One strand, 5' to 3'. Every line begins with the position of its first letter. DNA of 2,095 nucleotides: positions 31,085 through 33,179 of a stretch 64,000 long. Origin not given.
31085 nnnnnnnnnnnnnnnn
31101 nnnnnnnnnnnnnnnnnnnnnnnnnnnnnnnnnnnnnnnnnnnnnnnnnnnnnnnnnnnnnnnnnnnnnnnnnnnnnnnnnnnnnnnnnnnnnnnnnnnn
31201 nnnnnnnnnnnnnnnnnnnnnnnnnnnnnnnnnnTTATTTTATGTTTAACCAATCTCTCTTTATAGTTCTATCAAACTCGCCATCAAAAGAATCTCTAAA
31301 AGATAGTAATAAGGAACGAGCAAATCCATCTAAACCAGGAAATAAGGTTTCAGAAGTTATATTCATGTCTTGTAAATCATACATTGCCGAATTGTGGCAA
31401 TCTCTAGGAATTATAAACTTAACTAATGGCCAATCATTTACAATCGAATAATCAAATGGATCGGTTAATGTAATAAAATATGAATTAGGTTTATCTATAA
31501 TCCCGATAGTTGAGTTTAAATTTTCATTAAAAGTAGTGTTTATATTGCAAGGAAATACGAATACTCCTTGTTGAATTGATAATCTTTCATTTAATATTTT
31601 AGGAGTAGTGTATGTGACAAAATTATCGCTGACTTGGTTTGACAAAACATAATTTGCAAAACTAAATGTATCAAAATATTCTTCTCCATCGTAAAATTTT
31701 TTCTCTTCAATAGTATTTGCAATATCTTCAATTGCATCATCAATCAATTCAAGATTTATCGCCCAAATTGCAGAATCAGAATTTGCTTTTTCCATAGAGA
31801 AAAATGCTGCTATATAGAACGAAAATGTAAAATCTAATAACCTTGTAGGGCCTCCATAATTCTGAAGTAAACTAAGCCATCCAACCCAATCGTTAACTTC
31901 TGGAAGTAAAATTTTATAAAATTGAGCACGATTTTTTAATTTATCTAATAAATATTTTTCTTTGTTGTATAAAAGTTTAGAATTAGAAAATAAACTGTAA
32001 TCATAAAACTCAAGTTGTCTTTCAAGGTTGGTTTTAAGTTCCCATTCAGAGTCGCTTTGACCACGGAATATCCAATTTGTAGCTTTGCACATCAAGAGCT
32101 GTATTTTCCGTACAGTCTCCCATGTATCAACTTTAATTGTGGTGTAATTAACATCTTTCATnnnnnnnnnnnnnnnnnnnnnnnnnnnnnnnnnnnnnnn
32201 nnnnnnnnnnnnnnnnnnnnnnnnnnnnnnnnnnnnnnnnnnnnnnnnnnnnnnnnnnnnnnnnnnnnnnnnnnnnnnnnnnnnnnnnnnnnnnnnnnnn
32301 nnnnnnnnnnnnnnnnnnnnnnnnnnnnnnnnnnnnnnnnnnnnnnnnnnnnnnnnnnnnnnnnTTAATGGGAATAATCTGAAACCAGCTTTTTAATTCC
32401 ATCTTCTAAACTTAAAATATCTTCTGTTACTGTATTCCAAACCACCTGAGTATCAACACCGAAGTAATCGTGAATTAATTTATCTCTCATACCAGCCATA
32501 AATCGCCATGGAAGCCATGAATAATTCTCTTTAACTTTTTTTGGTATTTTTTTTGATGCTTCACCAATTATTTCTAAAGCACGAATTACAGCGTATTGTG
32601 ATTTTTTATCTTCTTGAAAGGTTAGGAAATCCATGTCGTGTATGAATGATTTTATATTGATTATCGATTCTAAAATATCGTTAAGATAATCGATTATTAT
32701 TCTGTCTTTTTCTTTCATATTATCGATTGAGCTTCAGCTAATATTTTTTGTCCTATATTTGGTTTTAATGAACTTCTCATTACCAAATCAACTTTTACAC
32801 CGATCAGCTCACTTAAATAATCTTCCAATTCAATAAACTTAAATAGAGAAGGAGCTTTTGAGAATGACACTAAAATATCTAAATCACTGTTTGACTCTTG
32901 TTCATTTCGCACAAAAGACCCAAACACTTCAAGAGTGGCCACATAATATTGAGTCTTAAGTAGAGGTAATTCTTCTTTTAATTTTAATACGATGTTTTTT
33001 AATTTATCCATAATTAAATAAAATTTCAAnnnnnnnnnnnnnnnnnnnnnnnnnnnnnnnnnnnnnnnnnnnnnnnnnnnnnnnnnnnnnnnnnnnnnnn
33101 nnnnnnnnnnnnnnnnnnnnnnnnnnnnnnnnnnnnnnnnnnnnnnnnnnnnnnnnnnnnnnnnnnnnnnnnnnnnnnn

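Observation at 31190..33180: AT-rich accessory insert of two gene cassettes (FRG-domain protein; HepT/MNT toxin-antitoxin) delimited by four copies of a 29-nt near-perfect palindrome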

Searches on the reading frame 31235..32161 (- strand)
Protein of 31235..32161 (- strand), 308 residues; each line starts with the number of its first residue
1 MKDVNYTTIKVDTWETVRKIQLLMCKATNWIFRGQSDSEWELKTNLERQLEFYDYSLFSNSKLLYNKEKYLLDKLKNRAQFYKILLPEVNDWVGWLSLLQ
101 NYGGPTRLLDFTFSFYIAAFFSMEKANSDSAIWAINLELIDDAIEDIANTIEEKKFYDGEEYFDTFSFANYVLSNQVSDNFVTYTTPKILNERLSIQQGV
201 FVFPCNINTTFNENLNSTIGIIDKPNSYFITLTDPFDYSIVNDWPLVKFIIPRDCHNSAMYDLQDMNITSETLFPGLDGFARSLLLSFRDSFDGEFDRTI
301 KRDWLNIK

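Call 5: search_protein_families(library=pfam, proteins=[window:31235-32161:-])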
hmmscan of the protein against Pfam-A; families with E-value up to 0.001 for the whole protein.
window:31235-32161:- (308 aa): 1 family
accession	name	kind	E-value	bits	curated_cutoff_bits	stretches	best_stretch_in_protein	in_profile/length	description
PF08867.16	FRG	-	1.9e-19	70.8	25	1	29-129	2-92/94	FRG domain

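Call 39: find_homologous_proteins(query=window:31235-32161:-, max_evalue=1e-10)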
Query window:31235-32161:- (308 aa): 1301 proteins with E <= 1e-10 among 2274 candidates; the best 120 are listed.
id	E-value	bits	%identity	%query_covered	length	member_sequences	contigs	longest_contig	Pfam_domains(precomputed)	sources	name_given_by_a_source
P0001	4.6e-205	698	100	100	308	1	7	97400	PF08867.17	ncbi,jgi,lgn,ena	-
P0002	3.3e-107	377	57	97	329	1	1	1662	PF08867.17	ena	-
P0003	4.3e-103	363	54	96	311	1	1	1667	PF08867.17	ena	-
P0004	2.4e-101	357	55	96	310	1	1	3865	PF08867.17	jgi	-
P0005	2.7e-92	328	52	91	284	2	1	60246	PF08867.17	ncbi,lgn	-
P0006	2.1e-89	318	49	98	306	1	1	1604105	PF08867.17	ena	-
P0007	2.2e-87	311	50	92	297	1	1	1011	PF08867.17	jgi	-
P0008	1.2e-82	296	50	92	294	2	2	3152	PF08867.17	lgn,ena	-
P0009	2.4e-67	246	43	92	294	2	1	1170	PF08867.17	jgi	-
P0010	8.5e-61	224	59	58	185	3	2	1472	-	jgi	-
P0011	1.8e-57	213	41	94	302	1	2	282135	PF08867.17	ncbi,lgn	ncbi:MAG: FRG domain-containing protein [Chloroflexota bacterium]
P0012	4.4e-57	212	40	93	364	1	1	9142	PF08867.17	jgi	jgi:FRG domain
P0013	3.1e-55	206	40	92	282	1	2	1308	PF08867.17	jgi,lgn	jgi:hypothetical protein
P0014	9.4e-55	204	38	94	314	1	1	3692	PF08867.17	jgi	jgi:hypothetical protein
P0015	2.4e-54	203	39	94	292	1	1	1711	PF08867.17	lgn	-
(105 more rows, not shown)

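Call 40: find_encoding_contigs(protein=P0001, flank=6000, max_places=8)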
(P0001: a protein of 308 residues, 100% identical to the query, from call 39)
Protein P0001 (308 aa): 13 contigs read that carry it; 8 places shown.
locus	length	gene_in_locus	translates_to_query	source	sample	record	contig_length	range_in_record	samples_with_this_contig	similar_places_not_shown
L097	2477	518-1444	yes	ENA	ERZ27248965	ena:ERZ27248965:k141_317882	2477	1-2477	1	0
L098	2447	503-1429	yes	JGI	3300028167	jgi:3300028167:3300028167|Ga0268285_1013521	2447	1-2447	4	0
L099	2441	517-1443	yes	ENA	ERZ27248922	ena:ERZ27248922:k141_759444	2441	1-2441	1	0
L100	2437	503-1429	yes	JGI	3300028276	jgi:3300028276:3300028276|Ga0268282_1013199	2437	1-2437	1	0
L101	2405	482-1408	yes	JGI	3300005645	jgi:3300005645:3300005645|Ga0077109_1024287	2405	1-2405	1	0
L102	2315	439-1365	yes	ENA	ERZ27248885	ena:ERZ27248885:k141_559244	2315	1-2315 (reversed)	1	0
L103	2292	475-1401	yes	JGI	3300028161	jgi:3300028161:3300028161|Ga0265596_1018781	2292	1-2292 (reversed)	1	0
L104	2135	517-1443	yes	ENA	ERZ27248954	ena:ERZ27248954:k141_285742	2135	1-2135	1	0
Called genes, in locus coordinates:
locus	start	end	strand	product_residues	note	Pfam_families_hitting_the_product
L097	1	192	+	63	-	?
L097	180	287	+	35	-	PF01934:HepT-like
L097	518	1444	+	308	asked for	PF08867:FRG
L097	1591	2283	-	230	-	PF01895:PhoU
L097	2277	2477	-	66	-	?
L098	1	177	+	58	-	?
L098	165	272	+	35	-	PF01934:HepT-like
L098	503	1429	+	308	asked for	PF08867:FRG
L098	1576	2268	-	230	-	PF01895:PhoU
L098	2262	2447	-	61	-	?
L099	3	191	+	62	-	?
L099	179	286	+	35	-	PF01934:HepT-like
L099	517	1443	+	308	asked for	PF08867:FRG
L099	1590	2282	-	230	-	PF01895:PhoU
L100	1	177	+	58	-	?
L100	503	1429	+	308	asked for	PF08867:FRG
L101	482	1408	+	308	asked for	PF08867:FRG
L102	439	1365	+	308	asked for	PF08867:FRG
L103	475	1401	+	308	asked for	PF08867:FRG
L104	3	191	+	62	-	?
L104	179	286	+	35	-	PF01934:HepT-like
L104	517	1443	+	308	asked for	PF08867:FRG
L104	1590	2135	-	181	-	?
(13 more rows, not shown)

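Call 41: find_encoding_contigs(protein=P0005, flank=4000, max_places=2)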
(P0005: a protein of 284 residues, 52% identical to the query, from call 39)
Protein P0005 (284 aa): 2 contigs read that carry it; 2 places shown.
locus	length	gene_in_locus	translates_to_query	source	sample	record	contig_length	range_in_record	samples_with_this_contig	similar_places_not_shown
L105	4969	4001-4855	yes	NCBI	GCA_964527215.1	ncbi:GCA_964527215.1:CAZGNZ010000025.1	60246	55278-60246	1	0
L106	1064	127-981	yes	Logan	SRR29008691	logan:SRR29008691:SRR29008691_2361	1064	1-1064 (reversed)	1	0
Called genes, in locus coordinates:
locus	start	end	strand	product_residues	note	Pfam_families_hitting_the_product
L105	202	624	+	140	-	PF02604:PhdYeFM_antitox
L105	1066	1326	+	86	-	PF04365:BrnT_toxin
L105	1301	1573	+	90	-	-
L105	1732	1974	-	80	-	-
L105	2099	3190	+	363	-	-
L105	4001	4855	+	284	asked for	PF08867:FRG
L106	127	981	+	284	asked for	PF08867:FRG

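Call 42: find_encoding_contigs(protein=P0006, flank=4000, max_places=2)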
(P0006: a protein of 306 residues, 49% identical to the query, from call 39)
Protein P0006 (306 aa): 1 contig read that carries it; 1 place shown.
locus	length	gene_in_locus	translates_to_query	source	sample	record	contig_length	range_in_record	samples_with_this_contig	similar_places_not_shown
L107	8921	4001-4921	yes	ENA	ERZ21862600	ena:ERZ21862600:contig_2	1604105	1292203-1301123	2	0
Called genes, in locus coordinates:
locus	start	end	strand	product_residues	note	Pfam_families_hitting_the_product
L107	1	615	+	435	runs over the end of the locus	PF01368:DHH, PF02272:DHHA1 (weak), PF00571:CBS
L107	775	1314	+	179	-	PF19652:DUF6155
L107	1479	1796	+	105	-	PF09907:HigB_toxin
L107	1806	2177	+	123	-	PF01381:HTH_3 (weak)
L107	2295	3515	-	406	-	PF13173:AAA_14, PF13635:DUF4143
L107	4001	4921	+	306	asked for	PF08867:FRG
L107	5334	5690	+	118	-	PF12840:HTH_20, PF13412:HTH_24 (faint), PF01022:HTH_5, PF01047:MarR (weak)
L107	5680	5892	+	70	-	-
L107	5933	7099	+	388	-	PF03773:ArsP_1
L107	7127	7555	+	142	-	-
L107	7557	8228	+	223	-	PF13386:DsbD_2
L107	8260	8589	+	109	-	-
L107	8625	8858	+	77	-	PF13192:Thioredoxin_3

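Call 43: find_encoding_contigs(protein=P0004, flank=4000, max_places=2)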
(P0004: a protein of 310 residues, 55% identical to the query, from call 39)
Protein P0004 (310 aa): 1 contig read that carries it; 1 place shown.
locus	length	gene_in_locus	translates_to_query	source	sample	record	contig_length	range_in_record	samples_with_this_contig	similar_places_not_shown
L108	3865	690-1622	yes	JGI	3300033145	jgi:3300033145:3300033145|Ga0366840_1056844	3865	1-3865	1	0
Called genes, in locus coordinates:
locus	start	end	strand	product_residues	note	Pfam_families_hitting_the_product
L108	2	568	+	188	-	PF00656:Peptidase_C14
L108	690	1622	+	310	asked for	PF08867:FRG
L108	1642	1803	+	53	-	-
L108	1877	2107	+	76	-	PF01455:HupF_HypC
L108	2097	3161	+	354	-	PF01924:HypD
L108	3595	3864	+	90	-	?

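Call 44: find_encoding_contigs(protein=P0002, flank=4000, max_places=2)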
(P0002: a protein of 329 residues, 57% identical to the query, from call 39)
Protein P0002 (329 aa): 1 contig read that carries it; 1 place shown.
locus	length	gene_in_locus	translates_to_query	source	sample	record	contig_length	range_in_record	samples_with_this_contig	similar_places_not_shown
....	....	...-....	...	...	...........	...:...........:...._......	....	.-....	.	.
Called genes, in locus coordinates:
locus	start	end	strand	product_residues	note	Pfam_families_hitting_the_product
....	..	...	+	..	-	-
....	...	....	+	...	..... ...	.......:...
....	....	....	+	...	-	?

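Call 80: search_protein_families(library=padloc, proteins=[window:31235-32161:-], max_evalue=0.001)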
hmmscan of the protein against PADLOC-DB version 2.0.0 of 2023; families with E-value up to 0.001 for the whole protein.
window:31235-32161:- (308 aa): 12 families
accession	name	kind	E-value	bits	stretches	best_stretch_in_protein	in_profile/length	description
PDLC04937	PDC-S15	-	4.8e-37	126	1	5-285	11-245/254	-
PDLC04938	PDC-S15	-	7.3e-31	105.6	1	11-285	45-267/276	-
PDLC04931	PDC-S15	-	4.8e-22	77.1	1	4-282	35-266/282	-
PDLC04936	PDC-S15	-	1.8e-17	61.7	2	26-127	41-127/300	-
PDLC04933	PDC-S15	-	1.4e-16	58.9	2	17-130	16-118/286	-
PDLC04934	PDC-S15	-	9.1e-15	52.6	1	9-281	37-279/416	-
PDLC04927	PDC-S15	-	8.6e-13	45.9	2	141-278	169-292/422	-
PDLC04940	PDC-S15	-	1.5e-12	45.7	1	12-280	37-259/280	-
PDLC04932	PDC-S15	-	7.4e-11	40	1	6-129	16-145/324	-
PDLC04926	PDC-S15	-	2.3e-10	38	1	27-130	31-126/300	-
PDLC04929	PDC-S15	-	1.4e-06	26.4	1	30-284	32-297/308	-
PDLC04930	PDC-S15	-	0.00011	19.4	0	96-130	85-119/380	-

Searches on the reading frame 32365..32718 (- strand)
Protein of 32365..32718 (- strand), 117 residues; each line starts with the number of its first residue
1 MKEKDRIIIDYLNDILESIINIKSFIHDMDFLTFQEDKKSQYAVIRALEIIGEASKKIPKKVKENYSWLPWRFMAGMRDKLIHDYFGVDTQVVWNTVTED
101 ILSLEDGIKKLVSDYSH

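Call 5: search_protein_families(library=pfam, proteins=[window:32365-32718:-])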
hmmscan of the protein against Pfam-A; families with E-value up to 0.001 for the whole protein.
window:32365-32718:- (117 aa): 1 family
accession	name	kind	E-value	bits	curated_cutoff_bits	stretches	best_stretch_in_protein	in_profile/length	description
PF01934.22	HepT-like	-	8.9e-28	96.9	23.5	1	15-110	1-119/120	Ribonuclease HepT-like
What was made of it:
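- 32365..32718 (-): HepT (HEPN ribonuclease) toxin. Pfam HepT-like, E 9e-28 (call 5).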

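Call 73: find_encoding_contigs(protein=window:32365-32718:-, flank=5000, max_places=10)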
Protein window:32365-32718:- (117 aa): no gene with exactly this product is on record in the collection.
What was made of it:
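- Tried and rejected: The window's exact HepT protein is not on record elsewhere (call 73).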

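Call 74: find_homologous_proteins(query=window:32365-32718:-, max_evalue=1e-20)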
Query window:32365-32718:- (117 aa): 1689 proteins with E <= 1e-20 among 2364 candidates; the best 120 are listed.
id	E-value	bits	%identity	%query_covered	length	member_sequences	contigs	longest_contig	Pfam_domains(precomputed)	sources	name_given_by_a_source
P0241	1.3e-64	233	91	100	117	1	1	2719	PF01934.23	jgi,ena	-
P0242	7.0e-64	231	91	100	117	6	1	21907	PF01934.23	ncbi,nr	ncbi:DUF86 domain-containing protein [bacterium]|nr:MAG: DUF86 domain-containing protein [bacterium]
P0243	7.8e-63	228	91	100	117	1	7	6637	PF01934.23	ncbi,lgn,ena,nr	ncbi:MAG: DUF86 domain-containing protein [Candidatus Cloacimonetes bacterium]|nr:DUF86 domain-conta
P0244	2.9e-59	216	87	100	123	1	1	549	PF01934.23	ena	-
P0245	6.1e-59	215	84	100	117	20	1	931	PF01934.23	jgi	-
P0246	4.6e-58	212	83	100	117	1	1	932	PF01934.23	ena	-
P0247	8.0e-58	211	83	100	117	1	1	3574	PF01934.23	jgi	-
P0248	1.5e-57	210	81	100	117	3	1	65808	PF01934.23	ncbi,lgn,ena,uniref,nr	ncbi:MAG TPA: DUF86 domain-containing protein [Caldithrix abyssi]|uniref:DUF86 domain-containing pro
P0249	4.9e-57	209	80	100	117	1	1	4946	PF01934.23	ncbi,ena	-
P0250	8.1e-57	208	79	100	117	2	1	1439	PF01934.23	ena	-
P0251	1.0e-56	208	84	97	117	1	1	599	PF01934.23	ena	-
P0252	1.1e-56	208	81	100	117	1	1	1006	PF01934.23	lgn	-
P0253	2.8e-56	206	79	100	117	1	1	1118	PF01934.23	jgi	-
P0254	2.9e-56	206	83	99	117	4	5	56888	PF01934.23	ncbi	-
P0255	4.0e-56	206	80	100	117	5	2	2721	PF01934.23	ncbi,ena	-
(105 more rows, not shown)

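Call 75: find_encoding_contigs(protein=P0242, flank=4000, max_places=3)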
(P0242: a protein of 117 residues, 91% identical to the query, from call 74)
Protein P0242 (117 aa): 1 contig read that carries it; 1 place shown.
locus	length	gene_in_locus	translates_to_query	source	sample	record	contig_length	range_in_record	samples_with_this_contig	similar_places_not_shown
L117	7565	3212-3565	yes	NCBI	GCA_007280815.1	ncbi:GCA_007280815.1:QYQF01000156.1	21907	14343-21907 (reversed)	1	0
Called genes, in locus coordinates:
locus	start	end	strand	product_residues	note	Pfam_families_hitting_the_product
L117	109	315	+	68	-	-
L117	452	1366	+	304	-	PF05048:NosD, PF13229:Beta_helix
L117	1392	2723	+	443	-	-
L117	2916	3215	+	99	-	PF22600:MTPAP-like_central (weak), PF01909:NTP_transf_2, PF18765:Polbeta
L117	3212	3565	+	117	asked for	PF01934:HepT-like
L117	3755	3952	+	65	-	-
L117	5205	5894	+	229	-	-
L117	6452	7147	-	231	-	PF01895:PhoU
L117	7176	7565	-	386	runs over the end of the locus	PF02690:Na_Pi_cotrans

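Call 76: find_encoding_contigs(protein=P0254, flank=4000, max_places=4)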
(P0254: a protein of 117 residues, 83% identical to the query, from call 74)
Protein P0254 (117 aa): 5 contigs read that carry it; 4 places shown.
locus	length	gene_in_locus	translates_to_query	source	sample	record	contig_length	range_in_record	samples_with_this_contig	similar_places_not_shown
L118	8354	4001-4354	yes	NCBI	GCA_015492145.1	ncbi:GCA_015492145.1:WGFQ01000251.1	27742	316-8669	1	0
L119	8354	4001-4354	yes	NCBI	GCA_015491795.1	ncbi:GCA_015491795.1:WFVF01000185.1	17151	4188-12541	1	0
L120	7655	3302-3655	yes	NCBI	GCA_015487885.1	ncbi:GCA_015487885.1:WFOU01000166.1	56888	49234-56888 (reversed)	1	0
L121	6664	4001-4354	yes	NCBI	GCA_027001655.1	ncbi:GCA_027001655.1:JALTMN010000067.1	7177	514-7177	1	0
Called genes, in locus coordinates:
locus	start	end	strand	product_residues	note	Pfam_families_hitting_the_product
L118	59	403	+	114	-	PF23544:AtuA_ferredoxin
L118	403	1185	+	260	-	PF00378:ECH_1, PF16113:ECH_2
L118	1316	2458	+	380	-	PF02771:Acyl-CoA_dh_N, PF02770:Acyl-CoA_dh_M, PF00441:Acyl-CoA_dh_1, PF08028:Acyl-CoA_dh_2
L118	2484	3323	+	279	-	PF00753:Lactamase_B, PF12706:Lactamase_B_2 (weak)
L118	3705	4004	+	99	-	PF01909:NTP_transf_2, PF18765:Polbeta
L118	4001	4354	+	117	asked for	PF01934:HepT-like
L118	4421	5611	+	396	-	PF00108:Thiolase_N, PF00109:ketoacyl-synt (faint), PF22691:Thiolase_C_1 (faint), PF02803:Thiolase_C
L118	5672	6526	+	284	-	PF02737:3HCDH_N, PF00725:3HCDH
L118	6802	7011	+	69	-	PF02771:Acyl-CoA_dh_N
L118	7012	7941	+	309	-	PF02771:Acyl-CoA_dh_N, PF02770:Acyl-CoA_dh_M, PF00441:Acyl-CoA_dh_1, PF08028:Acyl-CoA_dh_2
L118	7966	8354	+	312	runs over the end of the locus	PF01063:Aminotran_4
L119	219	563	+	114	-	PF23544:AtuA_ferredoxin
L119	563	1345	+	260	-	PF00378:ECH_1, PF16113:ECH_2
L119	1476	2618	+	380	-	PF02771:Acyl-CoA_dh_N, PF02770:Acyl-CoA_dh_M, PF00441:Acyl-CoA_dh_1, PF08028:Acyl-CoA_dh_2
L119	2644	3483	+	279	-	PF00753:Lactamase_B, PF12706:Lactamase_B_2 (weak)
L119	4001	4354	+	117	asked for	PF01934:HepT-like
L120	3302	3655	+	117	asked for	PF01934:HepT-like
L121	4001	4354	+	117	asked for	PF01934:HepT-like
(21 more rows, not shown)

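Call 77: find_encoding_contigs(protein=P0248, flank=4000, max_places=2)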
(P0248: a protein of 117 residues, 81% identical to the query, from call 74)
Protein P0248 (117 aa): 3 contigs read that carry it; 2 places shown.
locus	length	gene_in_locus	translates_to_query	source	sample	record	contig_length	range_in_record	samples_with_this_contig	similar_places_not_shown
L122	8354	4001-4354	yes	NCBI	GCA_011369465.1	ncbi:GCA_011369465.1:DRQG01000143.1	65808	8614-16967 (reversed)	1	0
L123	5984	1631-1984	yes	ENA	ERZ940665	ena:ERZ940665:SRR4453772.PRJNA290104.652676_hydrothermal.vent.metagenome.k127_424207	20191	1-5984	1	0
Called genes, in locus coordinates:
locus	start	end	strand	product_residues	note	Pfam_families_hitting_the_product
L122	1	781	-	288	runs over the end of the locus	PF16811:TAtT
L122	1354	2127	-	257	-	PF01145:Band_7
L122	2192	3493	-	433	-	PF25145:NfeD1b_N, PF24961:NfeD_membrane, PF01957:NfeD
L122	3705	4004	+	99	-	PF18765:Polbeta, PF01909:NTP_transf_2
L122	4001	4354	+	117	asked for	PF01934:HepT-like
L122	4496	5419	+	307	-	PF09924:LPG_synthase_C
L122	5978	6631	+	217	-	PF00005:ABC_tran, PF02463:SMC_N (weak), PF13304:AAA_21 (faint)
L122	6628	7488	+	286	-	PF18075:FtsX_ECD, PF02687:FtsX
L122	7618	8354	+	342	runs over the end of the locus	PF01628:HrcA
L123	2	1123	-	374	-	?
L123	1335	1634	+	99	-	PF18765:Polbeta, PF01909:NTP_transf_2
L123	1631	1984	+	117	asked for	PF01934:HepT-like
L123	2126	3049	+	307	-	PF09924:LPG_synthase_C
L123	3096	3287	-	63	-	-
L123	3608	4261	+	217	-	PF00005:ABC_tran, PF02463:SMC_N (weak), PF13304:AAA_21 (faint)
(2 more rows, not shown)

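Call 80: search_protein_families(library=padloc, proteins=[window:32365-32718:-], max_evalue=0.001)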
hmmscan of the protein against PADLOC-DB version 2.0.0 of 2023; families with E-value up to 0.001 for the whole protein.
window:32365-32718:- (117 aa): 0 families

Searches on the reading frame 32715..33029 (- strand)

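Call 5: search_protein_families(library=pfam, proteins=[window:32715-33029:-])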
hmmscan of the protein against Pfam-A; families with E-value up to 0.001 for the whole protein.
window:32715-33029:- (104 aa): 3 families
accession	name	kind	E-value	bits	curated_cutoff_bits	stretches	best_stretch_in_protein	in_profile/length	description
PF01909.29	NTP_transf_2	-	3.6e-14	53.4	21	1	24-100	8-90/93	Nucleotidyltransferase domain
PF18765.7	Polbeta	-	2.9e-12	47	26.9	1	23-103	6-87/93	Polymerase beta, Nucleotidyltransferase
PF22600.2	MTPAP-like_central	-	0.00013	22.5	27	1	23-73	32-81/139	Poly(A) RNA polymerase, mitochondrial-like, central palm domain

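Call 80: search_protein_families(library=padloc, proteins=[window:32715-33029:-], max_evalue=0.001)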
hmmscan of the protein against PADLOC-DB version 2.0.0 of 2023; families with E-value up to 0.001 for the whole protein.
window:32715-33029:- (104 aa): 8 families
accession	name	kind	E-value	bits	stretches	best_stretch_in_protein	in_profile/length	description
PDLC04906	PDC-S09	-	2.5e-26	89.9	1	7-101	1-96/98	-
PDLC04904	PDC-S09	-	4.8e-26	89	1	7-102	1-97/104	-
PDLC04902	PDC-S09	-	6.9e-24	82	1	17-102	8-94/97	-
PDLC04905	PDC-S09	-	1.6e-20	71.4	1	14-103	5-98/101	-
PDLC04903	PDC-S09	-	1.9e-06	26.1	1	8-61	5-57/108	-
PDLC04369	PDC-M05A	-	6.5e-05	20.7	1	7-54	85-127/201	-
PDLC04368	PDC-M05A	-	8.1e-05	20.5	1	6-54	85-131/201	-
PDLC04907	PDC-S09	-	0.00011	20.3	1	23-60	20-57/114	-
